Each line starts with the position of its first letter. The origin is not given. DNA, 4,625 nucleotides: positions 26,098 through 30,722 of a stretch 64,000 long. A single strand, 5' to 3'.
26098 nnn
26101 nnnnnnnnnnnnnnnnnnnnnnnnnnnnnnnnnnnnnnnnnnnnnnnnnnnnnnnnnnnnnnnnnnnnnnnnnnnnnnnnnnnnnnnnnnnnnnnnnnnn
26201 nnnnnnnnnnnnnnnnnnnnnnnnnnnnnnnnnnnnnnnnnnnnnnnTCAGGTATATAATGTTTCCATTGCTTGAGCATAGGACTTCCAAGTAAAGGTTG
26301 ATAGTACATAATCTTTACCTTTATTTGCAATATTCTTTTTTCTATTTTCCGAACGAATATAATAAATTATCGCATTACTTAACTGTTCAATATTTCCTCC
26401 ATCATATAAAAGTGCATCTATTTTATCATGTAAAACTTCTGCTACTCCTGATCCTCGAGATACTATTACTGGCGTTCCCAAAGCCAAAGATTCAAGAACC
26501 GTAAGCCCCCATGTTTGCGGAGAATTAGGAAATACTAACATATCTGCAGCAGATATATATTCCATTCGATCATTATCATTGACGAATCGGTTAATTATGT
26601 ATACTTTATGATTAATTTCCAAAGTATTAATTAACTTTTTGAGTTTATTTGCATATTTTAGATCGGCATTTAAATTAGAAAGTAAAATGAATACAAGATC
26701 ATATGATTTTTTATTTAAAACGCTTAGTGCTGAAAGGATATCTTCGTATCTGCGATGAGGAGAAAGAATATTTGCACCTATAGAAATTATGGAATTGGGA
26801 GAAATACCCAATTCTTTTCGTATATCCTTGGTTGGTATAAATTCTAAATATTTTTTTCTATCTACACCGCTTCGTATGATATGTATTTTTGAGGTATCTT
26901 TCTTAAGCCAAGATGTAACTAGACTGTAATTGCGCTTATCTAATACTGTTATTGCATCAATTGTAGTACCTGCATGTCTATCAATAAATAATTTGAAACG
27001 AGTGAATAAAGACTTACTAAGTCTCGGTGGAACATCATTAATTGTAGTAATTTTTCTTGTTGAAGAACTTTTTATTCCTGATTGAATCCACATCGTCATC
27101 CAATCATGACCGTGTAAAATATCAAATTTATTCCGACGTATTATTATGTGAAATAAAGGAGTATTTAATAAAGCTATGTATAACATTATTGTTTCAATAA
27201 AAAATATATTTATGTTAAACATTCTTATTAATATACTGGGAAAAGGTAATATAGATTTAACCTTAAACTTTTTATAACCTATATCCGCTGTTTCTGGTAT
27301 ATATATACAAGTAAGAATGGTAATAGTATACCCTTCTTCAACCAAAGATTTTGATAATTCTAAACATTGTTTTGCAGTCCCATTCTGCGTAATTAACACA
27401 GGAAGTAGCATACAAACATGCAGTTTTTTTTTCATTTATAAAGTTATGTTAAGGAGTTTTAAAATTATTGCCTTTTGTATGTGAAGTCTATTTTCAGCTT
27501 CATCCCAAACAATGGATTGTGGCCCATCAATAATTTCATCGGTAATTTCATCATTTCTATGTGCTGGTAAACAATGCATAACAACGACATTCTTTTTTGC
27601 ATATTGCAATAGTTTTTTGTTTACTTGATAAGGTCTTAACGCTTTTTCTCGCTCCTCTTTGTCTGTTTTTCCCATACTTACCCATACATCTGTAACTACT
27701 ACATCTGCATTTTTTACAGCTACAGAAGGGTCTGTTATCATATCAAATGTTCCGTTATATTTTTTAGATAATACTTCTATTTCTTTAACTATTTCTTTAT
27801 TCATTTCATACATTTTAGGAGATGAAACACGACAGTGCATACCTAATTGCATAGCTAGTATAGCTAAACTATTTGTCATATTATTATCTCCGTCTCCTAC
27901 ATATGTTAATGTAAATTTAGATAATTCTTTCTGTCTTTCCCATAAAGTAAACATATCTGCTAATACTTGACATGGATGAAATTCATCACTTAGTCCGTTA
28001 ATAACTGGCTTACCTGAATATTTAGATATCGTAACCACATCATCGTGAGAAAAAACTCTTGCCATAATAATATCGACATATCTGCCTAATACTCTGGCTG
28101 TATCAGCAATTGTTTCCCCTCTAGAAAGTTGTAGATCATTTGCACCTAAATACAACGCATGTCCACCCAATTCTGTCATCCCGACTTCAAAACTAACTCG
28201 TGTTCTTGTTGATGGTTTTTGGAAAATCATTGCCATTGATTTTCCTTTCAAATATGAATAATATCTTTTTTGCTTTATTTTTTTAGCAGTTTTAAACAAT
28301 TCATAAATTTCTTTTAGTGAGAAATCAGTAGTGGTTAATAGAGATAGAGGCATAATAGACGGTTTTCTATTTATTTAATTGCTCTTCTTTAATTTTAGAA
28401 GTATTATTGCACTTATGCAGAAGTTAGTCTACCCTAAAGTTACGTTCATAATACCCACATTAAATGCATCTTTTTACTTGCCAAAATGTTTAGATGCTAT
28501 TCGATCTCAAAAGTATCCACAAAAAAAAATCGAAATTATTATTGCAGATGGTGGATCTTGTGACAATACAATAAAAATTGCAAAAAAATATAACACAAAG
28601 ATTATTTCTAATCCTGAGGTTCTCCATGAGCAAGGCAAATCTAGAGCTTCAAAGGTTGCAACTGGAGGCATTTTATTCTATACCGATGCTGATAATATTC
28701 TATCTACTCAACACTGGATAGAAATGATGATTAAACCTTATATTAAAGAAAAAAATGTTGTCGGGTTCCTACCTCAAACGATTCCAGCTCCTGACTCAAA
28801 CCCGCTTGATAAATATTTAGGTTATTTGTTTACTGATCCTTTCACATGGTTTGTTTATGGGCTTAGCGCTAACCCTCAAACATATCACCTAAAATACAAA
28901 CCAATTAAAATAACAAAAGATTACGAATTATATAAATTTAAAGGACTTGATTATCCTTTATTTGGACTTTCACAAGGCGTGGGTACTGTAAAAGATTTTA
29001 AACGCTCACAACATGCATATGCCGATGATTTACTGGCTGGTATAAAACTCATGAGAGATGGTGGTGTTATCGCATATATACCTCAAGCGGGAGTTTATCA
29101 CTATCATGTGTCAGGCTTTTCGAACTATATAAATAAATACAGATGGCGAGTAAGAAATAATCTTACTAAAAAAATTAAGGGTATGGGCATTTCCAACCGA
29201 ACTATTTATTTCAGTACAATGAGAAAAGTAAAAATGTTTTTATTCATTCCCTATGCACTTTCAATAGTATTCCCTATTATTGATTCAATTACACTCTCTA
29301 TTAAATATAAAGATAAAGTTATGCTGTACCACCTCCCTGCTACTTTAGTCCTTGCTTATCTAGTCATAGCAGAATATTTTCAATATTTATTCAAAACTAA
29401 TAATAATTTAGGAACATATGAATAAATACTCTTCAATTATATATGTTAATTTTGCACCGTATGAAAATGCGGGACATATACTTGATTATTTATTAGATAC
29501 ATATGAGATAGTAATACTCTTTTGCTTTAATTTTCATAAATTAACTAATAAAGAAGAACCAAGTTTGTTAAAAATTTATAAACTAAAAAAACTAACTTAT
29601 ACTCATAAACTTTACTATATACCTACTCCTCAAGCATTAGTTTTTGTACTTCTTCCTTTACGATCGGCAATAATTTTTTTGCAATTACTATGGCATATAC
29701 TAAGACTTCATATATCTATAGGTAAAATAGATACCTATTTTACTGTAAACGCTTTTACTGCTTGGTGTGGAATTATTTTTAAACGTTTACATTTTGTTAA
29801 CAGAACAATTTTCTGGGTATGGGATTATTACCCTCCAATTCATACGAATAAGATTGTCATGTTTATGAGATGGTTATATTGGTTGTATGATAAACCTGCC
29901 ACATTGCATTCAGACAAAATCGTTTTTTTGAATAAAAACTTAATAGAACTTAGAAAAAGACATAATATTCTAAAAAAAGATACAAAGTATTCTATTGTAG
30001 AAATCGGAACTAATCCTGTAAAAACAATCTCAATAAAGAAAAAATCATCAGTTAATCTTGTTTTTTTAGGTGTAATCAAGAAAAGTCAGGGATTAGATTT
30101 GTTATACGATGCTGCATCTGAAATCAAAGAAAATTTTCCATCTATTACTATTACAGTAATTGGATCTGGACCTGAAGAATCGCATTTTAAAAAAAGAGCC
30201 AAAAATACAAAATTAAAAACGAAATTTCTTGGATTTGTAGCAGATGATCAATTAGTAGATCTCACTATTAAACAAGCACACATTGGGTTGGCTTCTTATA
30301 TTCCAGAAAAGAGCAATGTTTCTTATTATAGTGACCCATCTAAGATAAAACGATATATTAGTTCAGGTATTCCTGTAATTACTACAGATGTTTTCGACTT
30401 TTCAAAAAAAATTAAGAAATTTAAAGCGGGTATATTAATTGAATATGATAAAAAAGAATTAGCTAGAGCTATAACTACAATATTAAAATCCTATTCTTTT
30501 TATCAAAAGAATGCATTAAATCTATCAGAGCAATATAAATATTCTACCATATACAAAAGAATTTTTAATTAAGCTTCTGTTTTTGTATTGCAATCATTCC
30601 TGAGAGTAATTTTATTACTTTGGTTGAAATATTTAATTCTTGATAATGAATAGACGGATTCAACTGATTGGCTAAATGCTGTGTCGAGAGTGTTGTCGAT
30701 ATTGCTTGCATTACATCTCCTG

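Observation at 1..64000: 64-kb contiguous glycosylation island with about 17 cytoplasmic GTs and at least 15 GT-C-type membrane glycosyltransferases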

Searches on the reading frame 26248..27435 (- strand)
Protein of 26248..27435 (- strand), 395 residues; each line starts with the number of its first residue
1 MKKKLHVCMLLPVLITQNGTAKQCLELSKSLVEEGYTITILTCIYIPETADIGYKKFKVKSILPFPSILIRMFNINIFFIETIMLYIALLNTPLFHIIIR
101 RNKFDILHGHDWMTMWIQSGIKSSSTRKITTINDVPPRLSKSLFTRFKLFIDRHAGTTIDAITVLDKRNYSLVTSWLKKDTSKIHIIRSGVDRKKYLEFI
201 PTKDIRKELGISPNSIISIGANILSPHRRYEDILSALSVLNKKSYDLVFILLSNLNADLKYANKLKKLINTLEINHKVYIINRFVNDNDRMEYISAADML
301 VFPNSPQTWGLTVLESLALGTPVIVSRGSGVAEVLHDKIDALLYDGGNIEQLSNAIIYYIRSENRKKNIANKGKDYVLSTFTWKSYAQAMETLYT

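Call 7: search_protein_families(library=pfam, proteins=[window:26248-27435:-], max_evalue=0.01)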
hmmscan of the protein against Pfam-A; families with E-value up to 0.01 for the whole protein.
window:26248-27435:- (395 aa): 7 families
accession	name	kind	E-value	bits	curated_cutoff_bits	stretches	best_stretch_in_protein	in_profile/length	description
PF00534.26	Glycos_transf_1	-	6.7e-24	84.8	26.4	1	203-374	3-170/172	Glycosyl transferases group 1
PF13692.12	Glyco_trans_1_4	-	7e-16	59.2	27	1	224-360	11-140/142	Glycosyl transferases group 1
PF13439.12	Glyco_transf_4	-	1.1e-10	42.3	28.5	1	18-193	2-168/170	Glycosyltransferase Family 4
PF13524.12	Glyco_trans_1_2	-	4.3e-09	36.9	25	1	281-391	31-143/144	Glycosyl transferase-like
PF20706.3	GT4-conflict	-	4.5e-08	32.9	26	1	281-342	265-327/385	Family 4 Glycosyltransferase in conflict systems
PF08323.17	Glyco_transf_5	-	6.5e-05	23.2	22.7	1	19-128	17-152/239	Starch synthase catalytic domain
PF13579.12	Glyco_trans_4_4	-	0.007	17.2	29.7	0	19-165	2-134/158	Glycosyl transferase 4-like domain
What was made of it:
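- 26248..27435 (-): orf20, GT4. call 7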

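Call 103: search_protein_families(library=ncbifam, proteins=[window:26248-27435:-], max_evalue=1e-12)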
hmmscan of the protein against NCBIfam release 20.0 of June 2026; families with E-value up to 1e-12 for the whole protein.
window:26248-27435:- (395 aa): 11 families
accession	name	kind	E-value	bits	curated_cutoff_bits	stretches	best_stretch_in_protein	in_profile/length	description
NF038295.1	EPS_HpsP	equivalog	2e-19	69.9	550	1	185-394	179-384/388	hormogonium polysaccharide biosynthesis glycosyltransferase HpsP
NF041876.1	EPS_EpsE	equivalog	5e-19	68.8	400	1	176-389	179-388/389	exopolysaccharide biosynthesis GT4 family glycosyltransferase EpsE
TIGR03999.1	thiol_BshA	equivalog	1.7e-17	63.4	273.7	1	161-394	147-370/375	N-acetyl-alpha-D-glucosaminyl L-malate synthase BshA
TIGR03449.1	mycothiol_MshA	equivalog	4.3e-17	62.1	462.5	1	175-394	181-400/406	D-inositol-3-phosphate glycosyltransferase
TIGR04047.1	MSMEG_0565_glyc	hypoth_equivalog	1.1e-16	60.9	259.85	1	183-394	160-371/373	MSMEG_0565 family glycosyltransferase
TIGR03088.1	stp2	hypoth_equivalog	2.9e-16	59.5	409.05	1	176-394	154-370/374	TIGR03088 family PEP-CTERM/XrtA system glycosyltransferase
TIGR02149.1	glgA_Coryne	subfamily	8e-16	58.1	302.4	1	151-394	137-387/391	glycogen synthase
NF038255.1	exopoly_VpsD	equivalog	5.6e-15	55.1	300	1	99-394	97-376/381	VpsD family glycosyltransferase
NF012028.0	PRK15484.1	subfamily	3e-14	52.9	618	1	181-392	160-373/380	lipopolysaccharide N-acetylglucosaminyltransferase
TIGR04063.1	stp3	hypoth_equivalog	5.3e-14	51.9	442.05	1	180-394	178-392/397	TIGR04063 family PEP-CTERM/XrtA system glycosyltransferase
NF053787.1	GlcN_PG_synth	equivalog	7.7e-14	51.3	480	1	181-394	163-356/361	N-acetylglucosaminyl phosphatidylglycerol synthase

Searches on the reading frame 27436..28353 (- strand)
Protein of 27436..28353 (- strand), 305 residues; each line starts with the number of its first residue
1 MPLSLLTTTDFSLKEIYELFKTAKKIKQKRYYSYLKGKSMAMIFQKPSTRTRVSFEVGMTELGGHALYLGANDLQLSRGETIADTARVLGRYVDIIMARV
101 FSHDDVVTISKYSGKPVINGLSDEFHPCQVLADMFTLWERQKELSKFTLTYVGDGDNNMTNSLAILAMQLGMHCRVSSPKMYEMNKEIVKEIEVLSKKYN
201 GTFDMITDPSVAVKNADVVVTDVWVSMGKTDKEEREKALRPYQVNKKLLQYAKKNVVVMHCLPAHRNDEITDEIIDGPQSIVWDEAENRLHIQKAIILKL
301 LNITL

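Call 9: search_protein_families(library=pfam, proteins=[window:27436-28353:-], max_evalue=0.001)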
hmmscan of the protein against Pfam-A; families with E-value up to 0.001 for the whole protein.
window:27436-28353:- (305 aa): 2 families
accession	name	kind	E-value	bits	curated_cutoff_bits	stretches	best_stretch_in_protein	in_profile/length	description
PF00185.30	OTCace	-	1.1e-55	188.4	29.4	1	147-298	3-155/157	Aspartate/ornithine carbamoyltransferase, Asp/Orn binding domain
PF02729.26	OTCace_N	-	1.2e-50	171.9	29.9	1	5-139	3-148/148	Aspartate/ornithine carbamoyltransferase, carbamoyl-P binding domain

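Call 17: find_encoding_contigs(protein=window:27436-28353:-, flank=10000, max_places=6)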
Protein window:27436-28353:- (305 aa): 4 contigs read that carry it; 4 places shown.
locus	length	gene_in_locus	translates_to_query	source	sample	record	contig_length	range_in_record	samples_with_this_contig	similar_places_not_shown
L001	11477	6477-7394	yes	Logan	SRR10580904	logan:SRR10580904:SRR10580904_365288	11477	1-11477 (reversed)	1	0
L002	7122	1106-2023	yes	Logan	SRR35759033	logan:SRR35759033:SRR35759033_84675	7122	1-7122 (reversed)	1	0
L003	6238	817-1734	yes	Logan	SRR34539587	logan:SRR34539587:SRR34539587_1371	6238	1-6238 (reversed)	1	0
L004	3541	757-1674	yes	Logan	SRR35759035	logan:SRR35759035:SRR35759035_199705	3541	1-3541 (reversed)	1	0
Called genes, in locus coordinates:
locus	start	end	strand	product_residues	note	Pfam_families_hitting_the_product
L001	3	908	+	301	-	?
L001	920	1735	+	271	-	PF01073:3Beta_HSD (faint), PF01370:Epimerase, PF02719:Polysacc_synt_2 (faint), PF04321:RmlD_sub_bind (faint), PF07993:NAD_binding_4 (faint), PF16363:GDP_Man_Dehyd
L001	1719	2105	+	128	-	PF05523:FdtA (weak), PF14667:Polysacc_synt_C, PF06560:GPI (faint)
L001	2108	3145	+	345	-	PF05368:NmrA, PF01073:3Beta_HSD, PF01370:Epimerase, PF02719:Polysacc_synt_2, PF04321:RmlD_sub_bind (weak), PF13460:NAD_binding_10, PF16363:GDP_Man_Dehyd, PF08485:Polysacc_syn_2C, +2 more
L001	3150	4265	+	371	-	PF02350:Epimerase_2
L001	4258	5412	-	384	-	PF00534:Glycos_transf_1, PF13692:Glyco_trans_1_4, PF26337:Gtf3_C (weak)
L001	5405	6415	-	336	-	PF00535:Glycos_transf_2, PF13641:Glyco_tranf_2_3 (faint)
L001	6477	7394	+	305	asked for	PF02729:OTCace_N, PF00185:OTCace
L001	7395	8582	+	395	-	PF13439:Glyco_transf_4, PF00534:Glycos_transf_1, PF13692:Glyco_trans_1_4, PF20706:GT4-conflict, PF13524:Glyco_trans_1_2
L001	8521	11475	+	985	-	?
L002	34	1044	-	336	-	PF00535:Glycos_transf_2, PF13641:Glyco_tranf_2_3 (faint)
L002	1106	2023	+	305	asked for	PF02729:OTCace_N, PF00185:OTCace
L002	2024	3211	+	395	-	PF13439:Glyco_transf_4, PF00534:Glycos_transf_1, PF13692:Glyco_trans_1_4, PF20706:GT4-conflict, PF13524:Glyco_trans_1_2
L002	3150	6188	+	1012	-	-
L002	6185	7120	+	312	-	?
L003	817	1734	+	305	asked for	PF02729:OTCace_N, PF00185:OTCace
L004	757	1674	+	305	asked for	PF02729:OTCace_N, PF00185:OTCace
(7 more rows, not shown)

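Call 18: search_protein_families(library=ncbifam, proteins=[window:27436-28353:-], max_evalue=0.00001)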
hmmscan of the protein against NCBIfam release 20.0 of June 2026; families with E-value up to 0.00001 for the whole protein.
window:27436-28353:- (305 aa): 16 families
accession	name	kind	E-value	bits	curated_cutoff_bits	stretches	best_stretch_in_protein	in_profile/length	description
NF001986.0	PRK00779.1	subfamily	8.3e-125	416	306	1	4-302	7-305/307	ornithine carbamoyltransferase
TIGR00658.1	orni_carb_tr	equivalog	9.4e-124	412.5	280.85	1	4-301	2-303/304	ornithine carbamoyltransferase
TIGR04384.1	putr_carbamoyl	exception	1.2e-93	313.9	500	1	6-301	3-307/330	putrescine carbamoyltransferase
NF011380.0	PRK14805.1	equivalog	1.2e-92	310.3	421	1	5-302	4-301/302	ornithine carbamoyltransferase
NF003286.0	PRK04284.1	subfamily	6.3e-82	275.3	515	1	4-299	8-328/332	ornithine carbamoyltransferase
NF011379.0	PRK14804.1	equivalog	5.2e-67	226.2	373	1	5-302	9-310/311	ornithine carbamoyltransferase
NF002470.0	PRK01713.1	equivalog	6e-66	223.2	545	1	5-269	10-282/334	ornithine carbamoyltransferase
NF009213.0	PRK12562.1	subfamily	4.8e-65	220.1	559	1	9-300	13-331/334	ornithine carbamoyltransferase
NF003384.0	PRK04523.1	equivalog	3.3e-55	187.5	288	1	5-301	6-333/336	N-acetylornithine carbamoyltransferase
TIGR00670.1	asp_carb_tr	equivalog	4.1e-47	160.8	236.95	1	5-301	3-303/304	aspartate carbamoyltransferase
NF002032.1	PRK00856.1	equivalog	4.3e-47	160.7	263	1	5-300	3-296/297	aspartate carbamoyltransferase catalytic subunit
NF006046.0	PRK08192.1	equivalog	8.5e-31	107.4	512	1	6-301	10-317/339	aspartate carbamoyltransferase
NF008853.0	PRK11891.1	equivalog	2.4e-28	98.9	560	1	5-303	91-400/430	aspartate carbamoyltransferase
NF010387.0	PRK13814.1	equivalog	3.2e-20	72.2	660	1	24-297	32-299/310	aspartate carbamoyltransferase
NF005538.0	PRK07200.1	equivalog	6e-14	51.9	453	1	9-228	31-276/396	knotted carbamoyltransferase YgeW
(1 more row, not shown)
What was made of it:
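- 27436..28353 (-): orf21, ornithine carbamoyltransferase (not a glycan enzyme as such). TIGR00658 412 bits, cutoff 281 (call 18)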

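Call 26: list_cluster_members(proteins=[window:27436-28353:-, P0001, window:35094-36878:-, window:16116-17252:+, window:30565-31680:-])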
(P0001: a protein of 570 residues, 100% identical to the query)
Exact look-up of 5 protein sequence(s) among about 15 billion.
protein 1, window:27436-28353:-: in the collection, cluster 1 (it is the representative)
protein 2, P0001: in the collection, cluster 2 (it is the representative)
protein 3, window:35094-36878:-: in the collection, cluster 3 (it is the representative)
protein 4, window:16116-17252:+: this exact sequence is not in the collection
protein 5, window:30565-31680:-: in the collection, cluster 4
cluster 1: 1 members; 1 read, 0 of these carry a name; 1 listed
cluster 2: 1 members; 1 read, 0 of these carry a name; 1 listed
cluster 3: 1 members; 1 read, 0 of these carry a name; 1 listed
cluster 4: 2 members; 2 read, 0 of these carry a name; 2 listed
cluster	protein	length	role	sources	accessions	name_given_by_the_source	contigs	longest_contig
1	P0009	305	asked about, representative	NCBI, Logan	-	-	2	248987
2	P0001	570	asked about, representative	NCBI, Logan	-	-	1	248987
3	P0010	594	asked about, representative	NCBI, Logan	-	-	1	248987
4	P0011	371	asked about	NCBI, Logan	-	-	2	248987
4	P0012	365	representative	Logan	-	-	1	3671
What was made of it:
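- Tried and rejected: Exact-cluster look-up returned no names or accessions (call 26).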

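Call 27: find_related_loci(query=window:27436-28353:-, collection=genome_contigs, flank=3000)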
Query window:27436-28353:- (305 aa) in genome_contigs; peptide patterns used: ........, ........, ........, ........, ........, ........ (x = any residue, [..] = any of these).
599 stretches matched a pattern (row limit reached: there are more); 571 encode a relative of the query (tblastn E <= 1e-3); the best 80 are kept; 80 distinct loci.
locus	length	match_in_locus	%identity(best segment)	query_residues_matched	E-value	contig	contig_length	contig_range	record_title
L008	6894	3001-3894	52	5-301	2e-101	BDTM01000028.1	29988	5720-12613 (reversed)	Bacterium BMS3Bbin03 DNA, contig: NODE_36, whole genome shotgun sequence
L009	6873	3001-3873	52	10-297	2e-97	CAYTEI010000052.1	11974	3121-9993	MAG TPA_asm: uncultured Thermococci archaeon isolate ERP127260_co1_47 genome assembly, contig: NODE_2495_length_11974_co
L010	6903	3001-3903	49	5-304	2e-97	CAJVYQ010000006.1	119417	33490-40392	MAG TPA_asm: uncultured Deferribacteres bacterium isolate DRR093004_bin.37_MetaBAT_v2.12.1_MAG genome assembly, contig:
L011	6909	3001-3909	50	4-301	4e-97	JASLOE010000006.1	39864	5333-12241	MAG: Nitrososphaerales archaeon isolate Arabian11_MAG_28 NODE_6_length_39864_cov_6.860407, whole genome shotgun sequence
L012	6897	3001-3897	48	5-302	5e-97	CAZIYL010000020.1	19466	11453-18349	MAG TPA_asm: uncultured Deferribacteres bacterium isolate binchicken_co164_28 genome assembly, contig: NODE_453_length_1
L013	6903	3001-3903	52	5-301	6e-97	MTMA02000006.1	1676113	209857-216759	MAG: Candidatus Scotarchaeum otlingeri isolate JdFR-13 NRA7_88_2_length_1676113_cov_34, whole genome shotgun sequence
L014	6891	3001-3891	48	5-300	2e-96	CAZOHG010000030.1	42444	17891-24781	MAG TPA_asm: uncultured Deferribacteres bacterium isolate SRP163575_co3_314 genome assembly, contig: NODE_781_length_424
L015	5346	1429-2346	48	1-301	6e-96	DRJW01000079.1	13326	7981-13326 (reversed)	MAG TPA_asm: Nitrospirae bacterium isolate HyVt-426 HyVt-426_k95_124510, whole genome shotgun sequence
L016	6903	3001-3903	48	4-301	1e-95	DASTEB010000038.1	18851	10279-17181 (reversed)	MAG TPA_asm: Chloroflexia bacterium isolate SMAG_U836 k141_1768303, whole genome shotgun sequence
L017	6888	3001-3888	50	5-301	2e-94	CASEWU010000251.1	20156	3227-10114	uncultured Firmicutes bacterium isolate SI.O55.metabat-bins.153 genome assembly, contig: SI.O55.metabat-bins.153.fa_k141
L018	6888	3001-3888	50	5-301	1e-94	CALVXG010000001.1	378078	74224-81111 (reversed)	MAG: uncultured Clostridia bacterium isolate BRZ_HT__bin55 genome assembly, contig: BRZ_HT__NODE_21_length_378078_cov_11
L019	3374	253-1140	50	5-301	2e-95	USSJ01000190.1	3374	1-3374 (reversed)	uncultured Clostridia bacterium isolate UMGS2031 genome assembly, contig: NODE_14903_length_3374_cov_2.619162, whole gen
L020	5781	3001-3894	46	5-301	2e-94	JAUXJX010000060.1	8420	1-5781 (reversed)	MAG: Bacteroidota bacterium isolate CSMAG_3093 CSMAG_3093_k127_6930872_length_8420_cov_8.0000, whole genome shotgun sequ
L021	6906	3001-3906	49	5-301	6e-93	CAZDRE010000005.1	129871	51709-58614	MAG TPA_asm: uncultured Candidatus Bathyarchaeia archaeon isolate SRP338002_co1_87 genome assembly, contig: NODE_140_len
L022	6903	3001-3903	51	6-302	8e-93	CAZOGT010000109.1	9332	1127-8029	MAG TPA_asm: uncultured Acidobacteriota bacterium isolate SRP319275_co2_339 genome assembly, contig: NODE_7475_length_93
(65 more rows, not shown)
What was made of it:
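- Tried and rejected: The scan with the OTCase gave at best 52% identity to a mix of bacterial and archaeal phyla, which is uninformative (call 27).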

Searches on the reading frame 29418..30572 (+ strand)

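Call 7: search_protein_families(library=pfam, proteins=[window:29418-30572:+], max_evalue=0.01)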
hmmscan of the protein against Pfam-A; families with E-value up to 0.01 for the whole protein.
window:29418-30572:+ (384 aa): 3 families
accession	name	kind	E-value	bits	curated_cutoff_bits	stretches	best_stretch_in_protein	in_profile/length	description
PF00534.26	Glycos_transf_1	-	2.2e-16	60.3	26.4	1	209-362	13-162/172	Glycosyl transferases group 1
PF13692.12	Glyco_trans_1_4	-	1e-15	58.7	27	1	213-357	3-141/142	Glycosyl transferases group 1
PF19400.4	DUF5975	-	0.0082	16.6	25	0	318-347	15-44/125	Family of unknown function (DUF5975)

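Call 103: search_protein_families(library=ncbifam, proteins=[window:29418-30572:+], max_evalue=1e-12)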
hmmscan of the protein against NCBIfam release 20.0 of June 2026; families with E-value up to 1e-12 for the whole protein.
window:29418-30572:+ (384 aa): 0 families
